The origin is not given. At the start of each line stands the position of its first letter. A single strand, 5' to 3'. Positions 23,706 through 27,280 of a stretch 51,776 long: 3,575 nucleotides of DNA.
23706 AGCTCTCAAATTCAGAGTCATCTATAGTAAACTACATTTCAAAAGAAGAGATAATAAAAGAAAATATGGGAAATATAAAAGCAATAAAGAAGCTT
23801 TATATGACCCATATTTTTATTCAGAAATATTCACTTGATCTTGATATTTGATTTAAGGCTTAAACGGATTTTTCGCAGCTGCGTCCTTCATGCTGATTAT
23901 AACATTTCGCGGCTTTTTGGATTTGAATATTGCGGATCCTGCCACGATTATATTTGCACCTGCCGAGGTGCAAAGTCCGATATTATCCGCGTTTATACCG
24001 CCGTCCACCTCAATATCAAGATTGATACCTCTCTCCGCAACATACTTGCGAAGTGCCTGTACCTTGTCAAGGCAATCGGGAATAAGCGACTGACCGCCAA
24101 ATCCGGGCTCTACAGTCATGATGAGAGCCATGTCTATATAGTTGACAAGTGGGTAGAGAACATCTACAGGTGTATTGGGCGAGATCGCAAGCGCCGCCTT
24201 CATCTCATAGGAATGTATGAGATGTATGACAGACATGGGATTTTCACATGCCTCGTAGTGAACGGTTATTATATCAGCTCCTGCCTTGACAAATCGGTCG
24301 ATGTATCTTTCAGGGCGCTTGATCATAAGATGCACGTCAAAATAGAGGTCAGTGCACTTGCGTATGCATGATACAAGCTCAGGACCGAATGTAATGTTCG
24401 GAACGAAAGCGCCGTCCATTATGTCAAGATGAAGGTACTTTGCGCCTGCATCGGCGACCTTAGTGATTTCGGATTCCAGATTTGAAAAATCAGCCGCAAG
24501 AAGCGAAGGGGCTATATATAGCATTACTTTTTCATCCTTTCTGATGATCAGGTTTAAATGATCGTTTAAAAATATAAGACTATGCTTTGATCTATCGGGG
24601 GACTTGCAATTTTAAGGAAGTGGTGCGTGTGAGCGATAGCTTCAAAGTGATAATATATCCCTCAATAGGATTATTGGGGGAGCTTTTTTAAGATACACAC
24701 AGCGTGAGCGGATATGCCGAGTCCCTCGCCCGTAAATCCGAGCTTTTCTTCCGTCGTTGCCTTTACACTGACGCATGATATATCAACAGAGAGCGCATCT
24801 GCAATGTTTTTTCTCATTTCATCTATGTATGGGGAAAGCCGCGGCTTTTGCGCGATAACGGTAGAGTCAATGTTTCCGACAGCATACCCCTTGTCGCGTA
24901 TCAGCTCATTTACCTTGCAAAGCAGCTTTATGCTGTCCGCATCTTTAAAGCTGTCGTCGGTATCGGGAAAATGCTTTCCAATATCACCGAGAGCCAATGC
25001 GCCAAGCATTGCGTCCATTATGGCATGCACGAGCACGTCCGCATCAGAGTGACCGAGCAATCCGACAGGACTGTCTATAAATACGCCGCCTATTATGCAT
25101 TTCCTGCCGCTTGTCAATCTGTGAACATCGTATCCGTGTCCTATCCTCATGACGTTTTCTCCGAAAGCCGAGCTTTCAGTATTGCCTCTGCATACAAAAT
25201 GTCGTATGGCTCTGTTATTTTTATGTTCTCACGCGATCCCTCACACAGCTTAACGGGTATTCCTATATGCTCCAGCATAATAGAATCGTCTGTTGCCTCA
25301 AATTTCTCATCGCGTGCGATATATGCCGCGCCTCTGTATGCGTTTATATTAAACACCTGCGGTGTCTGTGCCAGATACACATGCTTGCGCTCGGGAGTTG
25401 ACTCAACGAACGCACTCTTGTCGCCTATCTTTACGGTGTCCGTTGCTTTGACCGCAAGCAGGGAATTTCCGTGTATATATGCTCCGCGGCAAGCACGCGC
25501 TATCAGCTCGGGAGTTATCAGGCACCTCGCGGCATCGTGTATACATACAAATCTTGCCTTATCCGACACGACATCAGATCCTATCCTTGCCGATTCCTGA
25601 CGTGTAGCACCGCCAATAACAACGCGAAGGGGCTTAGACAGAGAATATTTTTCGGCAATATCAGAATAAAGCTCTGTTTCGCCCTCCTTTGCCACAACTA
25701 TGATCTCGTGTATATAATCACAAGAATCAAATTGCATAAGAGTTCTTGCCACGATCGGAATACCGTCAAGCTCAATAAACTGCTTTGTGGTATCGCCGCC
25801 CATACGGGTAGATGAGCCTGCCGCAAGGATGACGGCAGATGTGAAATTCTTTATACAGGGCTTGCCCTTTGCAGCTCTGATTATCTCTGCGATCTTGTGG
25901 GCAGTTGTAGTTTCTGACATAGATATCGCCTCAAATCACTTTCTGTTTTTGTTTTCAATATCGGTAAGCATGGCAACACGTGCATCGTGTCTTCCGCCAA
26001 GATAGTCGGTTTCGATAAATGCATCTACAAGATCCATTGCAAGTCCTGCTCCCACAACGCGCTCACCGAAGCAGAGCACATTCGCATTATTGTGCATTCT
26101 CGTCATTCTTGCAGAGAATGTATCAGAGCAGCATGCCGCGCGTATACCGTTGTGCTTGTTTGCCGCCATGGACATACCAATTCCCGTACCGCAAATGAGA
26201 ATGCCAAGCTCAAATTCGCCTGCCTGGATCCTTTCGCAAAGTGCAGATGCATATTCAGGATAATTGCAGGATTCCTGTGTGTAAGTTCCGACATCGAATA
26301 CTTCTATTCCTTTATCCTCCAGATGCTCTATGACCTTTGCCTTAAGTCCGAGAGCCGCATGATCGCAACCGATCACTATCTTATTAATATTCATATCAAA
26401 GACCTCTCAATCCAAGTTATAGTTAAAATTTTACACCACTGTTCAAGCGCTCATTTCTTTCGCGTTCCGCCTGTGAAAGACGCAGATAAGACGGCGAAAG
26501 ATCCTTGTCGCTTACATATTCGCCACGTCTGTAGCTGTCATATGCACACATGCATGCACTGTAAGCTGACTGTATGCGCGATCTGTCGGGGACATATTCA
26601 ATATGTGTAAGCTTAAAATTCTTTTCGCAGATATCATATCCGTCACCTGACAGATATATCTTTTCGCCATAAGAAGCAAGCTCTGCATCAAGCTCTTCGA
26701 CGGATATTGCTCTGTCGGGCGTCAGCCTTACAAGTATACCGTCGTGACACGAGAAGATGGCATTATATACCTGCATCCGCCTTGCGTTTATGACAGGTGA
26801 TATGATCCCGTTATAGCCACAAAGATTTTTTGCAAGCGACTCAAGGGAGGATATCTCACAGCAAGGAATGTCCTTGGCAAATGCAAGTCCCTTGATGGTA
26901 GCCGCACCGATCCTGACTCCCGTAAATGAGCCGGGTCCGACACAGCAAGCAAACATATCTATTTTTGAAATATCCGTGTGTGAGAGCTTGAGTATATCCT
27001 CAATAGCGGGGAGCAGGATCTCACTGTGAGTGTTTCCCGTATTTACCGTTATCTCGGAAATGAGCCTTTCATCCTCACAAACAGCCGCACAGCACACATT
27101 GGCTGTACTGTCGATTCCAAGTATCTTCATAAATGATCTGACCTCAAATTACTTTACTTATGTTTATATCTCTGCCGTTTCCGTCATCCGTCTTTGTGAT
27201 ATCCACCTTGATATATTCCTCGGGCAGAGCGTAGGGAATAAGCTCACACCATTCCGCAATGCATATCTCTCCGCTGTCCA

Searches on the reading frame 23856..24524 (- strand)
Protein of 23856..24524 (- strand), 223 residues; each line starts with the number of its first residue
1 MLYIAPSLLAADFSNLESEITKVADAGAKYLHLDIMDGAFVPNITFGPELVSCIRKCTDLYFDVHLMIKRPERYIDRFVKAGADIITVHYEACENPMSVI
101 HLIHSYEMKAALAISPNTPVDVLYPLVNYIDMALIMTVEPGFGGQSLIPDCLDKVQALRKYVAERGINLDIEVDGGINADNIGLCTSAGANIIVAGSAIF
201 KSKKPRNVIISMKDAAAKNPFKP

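Call 22: find_related_loci(query=window:23856-24524:-, collection=genome_contigs, flank=6000)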
Query window:23856-24524:- (223 aa) in genome_contigs; peptide patterns used: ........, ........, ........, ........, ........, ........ (x = any residue, [..] = any of these).
322 stretches matched a pattern; 260 encode a relative of the query (tblastn E <= 1e-3); the best 80 are kept; 80 distinct loci.
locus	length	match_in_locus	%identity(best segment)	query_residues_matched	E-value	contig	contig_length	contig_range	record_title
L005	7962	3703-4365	85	1-221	3e-129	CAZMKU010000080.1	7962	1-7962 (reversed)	MAG TPA_asm: uncultured Clostridium sp. isolate SRP315200_co1_163 genome assembly, contig: NODE_21441_length_7962_cov_9.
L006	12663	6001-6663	83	1-221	1e-127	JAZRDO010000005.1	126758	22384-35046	MAG: Eubacteriales bacterium isolate T1900045506_YK20190200.MAGScoT_cleanbin_000014 SGB_7531_k141_2956209, whole genome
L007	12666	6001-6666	81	1-222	3e-124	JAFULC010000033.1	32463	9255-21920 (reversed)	MAG: Clostridia bacterium isolate RGIG4593 Roe_deer_Rectum-3__c282135, whole genome shotgun sequence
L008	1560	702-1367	81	1-222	3e-134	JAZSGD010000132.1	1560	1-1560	MAG: Eubacteriales bacterium isolate T1900044579_TS20190045.MAGScoT_cleanbin_000024 SGB_549_k141_1439313, whole genome s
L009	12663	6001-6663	81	1-221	4e-124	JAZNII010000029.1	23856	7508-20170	MAG: Eubacteriales bacterium isolate T1900044687_TS20190153.MAGScoT_cleanbin_000012 SGB_1727_k141_1538830, whole genome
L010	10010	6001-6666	81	1-222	4e-124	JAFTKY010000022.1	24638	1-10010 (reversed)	MAG: Clostridia bacterium isolate RGIG3913 Roe_deer_Cecum-2__c148568, whole genome shotgun sequence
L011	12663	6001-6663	81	1-221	4e-124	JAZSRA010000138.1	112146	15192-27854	MAG: Eubacteriales bacterium isolate T1900044540_TS20190006.MAGScoT_cleanbin_000027 SGB_58_k141_50503, whole genome shot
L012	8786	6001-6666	81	1-222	1e-123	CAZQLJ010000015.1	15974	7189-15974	MAG TPA_asm: uncultured Clostridium sp. isolate SRP315200_co2_593 genome assembly, contig: NODE_3988_length_15974_cov_8.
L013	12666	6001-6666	81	1-222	2e-123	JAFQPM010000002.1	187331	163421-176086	MAG: Clostridia bacterium isolate RGIG2032 Goat_Colon-1__c59040, whole genome shotgun sequence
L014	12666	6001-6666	81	1-222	1e-123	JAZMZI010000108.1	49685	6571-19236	MAG: Eubacteriales bacterium isolate T1900044750_TS20190416.MAGScoT_cleanbin_000046 SGB_2190_k141_1443477, whole genome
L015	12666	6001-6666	81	1-222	2e-123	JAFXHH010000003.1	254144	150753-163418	MAG: Clostridia bacterium isolate RGIG6414 Sheep_Rectum-5__c234, whole genome shotgun sequence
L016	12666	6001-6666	80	1-222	5e-123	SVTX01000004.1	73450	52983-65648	MAG: Oscillospiraceae bacterium isolate SIG706 NODE_8723_length_73450_cov_2.091267, whole genome shotgun sequence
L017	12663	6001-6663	81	1-221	6e-123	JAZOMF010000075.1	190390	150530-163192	MAG: Eubacteriales bacterium isolate T1900045650_YK20190344.MAGScoT_cleanbin_000011 SGB_8194_k141_427569, whole genome s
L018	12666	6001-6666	79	1-222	1e-122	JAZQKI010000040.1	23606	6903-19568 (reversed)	MAG: Eubacteriales bacterium isolate T1900044615_TS20190081.MAGScoT_cleanbin_000014 SGB_838_k141_2013700, whole genome s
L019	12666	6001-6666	80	1-222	1e-122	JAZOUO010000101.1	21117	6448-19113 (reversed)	MAG: Eubacteriales bacterium isolate T1900045532_YK20190226.MAGScoT_cleanbin_000041 SGB_7735_k141_437255, whole genome s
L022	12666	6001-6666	80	1-222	3e-122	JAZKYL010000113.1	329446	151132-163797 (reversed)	MAG: Eubacteriales bacterium isolate T1900045102_TC20190096.MAGScoT_cleanbin_000011 SGB_4764_k141_1434941, whole genome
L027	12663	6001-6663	79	1-221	2e-121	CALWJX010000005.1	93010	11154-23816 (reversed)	MAG: uncultured Clostridia bacterium isolate BRZ_FI__bin114 genome assembly, contig: BRZ_FI__NODE_295_length_93010_cov_6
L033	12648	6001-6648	79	1-216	6e-117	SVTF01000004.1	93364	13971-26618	MAG: Oscillospiraceae bacterium isolate SIG688 NODE_5778_length_93364_cov_2.334706, whole genome shotgun sequence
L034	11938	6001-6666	80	1-222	2e-116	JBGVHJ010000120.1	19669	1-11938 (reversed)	MAG: Eubacteriales bacterium isolate fecal_MAG_346 fecal_MAG_346_contig_0120, whole genome shotgun sequence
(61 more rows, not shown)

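Call 47: search_protein_families(library=pfam, proteins=[L027:6677-8542:-, L018:6767-7219:-, L022:6936-7709:-, L033:6809-8458:+, L034:6669-7871:+], max_evalue=0.01)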
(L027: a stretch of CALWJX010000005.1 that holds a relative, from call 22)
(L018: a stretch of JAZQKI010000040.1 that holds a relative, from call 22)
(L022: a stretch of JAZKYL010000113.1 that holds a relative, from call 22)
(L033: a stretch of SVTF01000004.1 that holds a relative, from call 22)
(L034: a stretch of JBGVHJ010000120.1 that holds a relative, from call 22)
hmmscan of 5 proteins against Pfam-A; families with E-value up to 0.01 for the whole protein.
L027:6677-8542:- (622 aa): 3 families
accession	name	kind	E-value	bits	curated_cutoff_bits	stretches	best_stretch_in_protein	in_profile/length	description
PF00733.27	Asn_synthase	-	3.9e-23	83.1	21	1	317-612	57-352/354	Asparagine synthase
PF13537.11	GATase_7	-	1.3e-20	74.1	25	1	59-179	11-122/123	Glutamine amidotransferase domain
PF13522.11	GATase_6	-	4.5e-13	49.8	27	1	69-174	35-130/130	Glutamine amidotransferase domain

L018:6767-7219:- (151 aa): 3 families
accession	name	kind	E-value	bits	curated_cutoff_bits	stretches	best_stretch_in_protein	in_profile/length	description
PF12728.13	HTH_17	-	1e-05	26.1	27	1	10-57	1-48/51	Helix-turn-helix domain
PF00376.29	MerR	-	0.00074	19.7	28.2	1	12-37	1-27/38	MerR family regulatory protein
PF13411.12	MerR_1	-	0.003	18.1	21.6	1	11-54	1-45/69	MerR HTH family regulatory protein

L022:6936-7709:- (258 aa): 1 family
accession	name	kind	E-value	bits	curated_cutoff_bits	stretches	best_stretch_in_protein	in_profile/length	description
PF14808.11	TMEM164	-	1.7e-18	67.4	25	1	18-239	2-213/217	TMEM164 family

L033:6809-8458:+ (550 aa): 0 families

L034:6669-7871:+ (401 aa): 0 families

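Call 49: search_protein_families(library=ncbifam, proteins=[L027:6677-8542:-], max_evalue=0.00001)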
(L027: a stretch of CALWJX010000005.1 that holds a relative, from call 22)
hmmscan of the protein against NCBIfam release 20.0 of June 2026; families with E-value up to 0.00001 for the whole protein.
L027:6677-8542:- (622 aa): 5 families
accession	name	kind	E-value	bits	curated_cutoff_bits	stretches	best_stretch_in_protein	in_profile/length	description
TIGR01536.1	asn_synth_AEB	equivalog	4.1e-60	204.2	267.1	1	2-539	1-511/517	asparagine synthase (glutamine-hydrolyzing)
TIGR03108.1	eps_aminotran_1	hypoth_equivalog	6.6e-45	153.9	816.9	2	1-284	1-271/628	XrtA/PEP-CTERM system amidotransferase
TIGR03104.1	trio_amidotrans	equivalog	1.7e-40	138.9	570.1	1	1-589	1-565/589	N-acetylglutaminylglutamine amidotransferase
NF033535.1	lass_lactam_cya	exception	2.3e-30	105.8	525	1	1-291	1-276/668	lasso peptide isopeptide bond-forming cyclase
NF006949.0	PRK09431.1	equivalog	2.3e-24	85.9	499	1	1-180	1-167/554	asparagine synthase B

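Call 95: search_protein_families(library=pfam, proteins=[window:23856-24524:-], max_evalue=0.00001)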
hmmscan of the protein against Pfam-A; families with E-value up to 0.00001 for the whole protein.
window:23856-24524:- (223 aa): 1 family
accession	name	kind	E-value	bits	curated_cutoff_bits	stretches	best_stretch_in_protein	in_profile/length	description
PF00834.25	Ribul_P_3_epim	-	4e-75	252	21.1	1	4-200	2-198/198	Ribulose-phosphate 3 epimerase family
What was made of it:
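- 23853..24524 (-): rpe (ribulose-phosphate 3-epimerase), right housekeeping flank, convergent with gene 2. PF00834 at E 4e-75 (call 95).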

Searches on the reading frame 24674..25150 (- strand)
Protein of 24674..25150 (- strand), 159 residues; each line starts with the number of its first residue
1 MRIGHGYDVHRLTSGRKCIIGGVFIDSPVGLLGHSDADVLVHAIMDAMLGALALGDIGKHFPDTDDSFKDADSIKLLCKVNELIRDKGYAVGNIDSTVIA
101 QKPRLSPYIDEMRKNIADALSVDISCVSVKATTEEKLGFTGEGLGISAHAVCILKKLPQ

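Call 95: search_protein_families(library=pfam, proteins=[window:24674-25150:-], max_evalue=0.00001)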
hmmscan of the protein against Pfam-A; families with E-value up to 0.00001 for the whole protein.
window:24674-25150:- (159 aa): 1 family
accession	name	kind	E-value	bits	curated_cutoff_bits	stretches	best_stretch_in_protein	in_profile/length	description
PF02542.21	YgbB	-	2.8e-69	232.8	26.7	1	1-154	1-154/155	YgbB family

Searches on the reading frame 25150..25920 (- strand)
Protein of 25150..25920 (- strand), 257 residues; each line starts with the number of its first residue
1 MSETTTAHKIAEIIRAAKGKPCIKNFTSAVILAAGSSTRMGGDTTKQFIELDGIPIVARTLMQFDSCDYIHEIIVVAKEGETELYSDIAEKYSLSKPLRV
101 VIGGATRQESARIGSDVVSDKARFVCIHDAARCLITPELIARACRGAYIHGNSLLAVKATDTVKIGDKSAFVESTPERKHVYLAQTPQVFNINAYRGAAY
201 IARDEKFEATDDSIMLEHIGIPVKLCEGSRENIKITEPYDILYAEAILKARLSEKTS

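Call 95: search_protein_families(library=pfam, proteins=[window:25150-25920:-], max_evalue=0.00001)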
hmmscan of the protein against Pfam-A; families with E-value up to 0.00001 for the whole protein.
window:25150-25920:- (257 aa): 2 families
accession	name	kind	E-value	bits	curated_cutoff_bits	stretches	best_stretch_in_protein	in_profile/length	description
PF01128.25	IspD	-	8.3e-54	183.1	27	1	29-249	3-220/221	2-C-methyl-D-erythritol 4-phosphate cytidylyltransferase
PF12804.13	NTP_transf_3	-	4.6e-11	43.6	27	1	29-83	1-52/160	MobA-like NTP transferase domain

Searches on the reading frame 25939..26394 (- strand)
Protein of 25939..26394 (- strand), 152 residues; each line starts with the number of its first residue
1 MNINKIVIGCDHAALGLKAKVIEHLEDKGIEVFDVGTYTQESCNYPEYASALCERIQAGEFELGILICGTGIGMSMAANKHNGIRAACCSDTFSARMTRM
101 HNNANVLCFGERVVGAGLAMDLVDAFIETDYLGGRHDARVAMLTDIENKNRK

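Call 95: search_protein_families(library=pfam, proteins=[window:25939-26394:-], max_evalue=0.00001)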
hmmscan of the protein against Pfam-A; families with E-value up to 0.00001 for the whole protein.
window:25939-26394:- (152 aa): 1 family
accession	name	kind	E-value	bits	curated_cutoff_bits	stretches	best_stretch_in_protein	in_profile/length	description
PF02502.23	LacAB_rpiB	-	8.4e-60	201.1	24.7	1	6-143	1-138/138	Ribose/Galactose Isomerase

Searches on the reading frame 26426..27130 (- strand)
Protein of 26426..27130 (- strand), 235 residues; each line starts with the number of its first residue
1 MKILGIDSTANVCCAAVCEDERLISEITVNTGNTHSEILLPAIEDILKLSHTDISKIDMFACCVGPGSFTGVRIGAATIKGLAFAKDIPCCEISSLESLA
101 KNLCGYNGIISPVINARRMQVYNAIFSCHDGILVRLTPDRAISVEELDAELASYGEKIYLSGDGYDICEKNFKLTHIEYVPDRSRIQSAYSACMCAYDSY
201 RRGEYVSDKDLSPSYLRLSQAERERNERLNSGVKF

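Call 95: search_protein_families(library=pfam, proteins=[window:26426-27130:-], max_evalue=0.00001)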
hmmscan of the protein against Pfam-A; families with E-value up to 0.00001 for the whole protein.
window:26426-27130:- (235 aa): 1 family
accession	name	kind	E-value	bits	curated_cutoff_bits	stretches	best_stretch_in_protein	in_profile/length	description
PF00814.31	TsaD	-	2.1e-22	80.5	24.8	1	33-148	27-148/264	tRNA N6-adenosine threonylcarbamoyltransferase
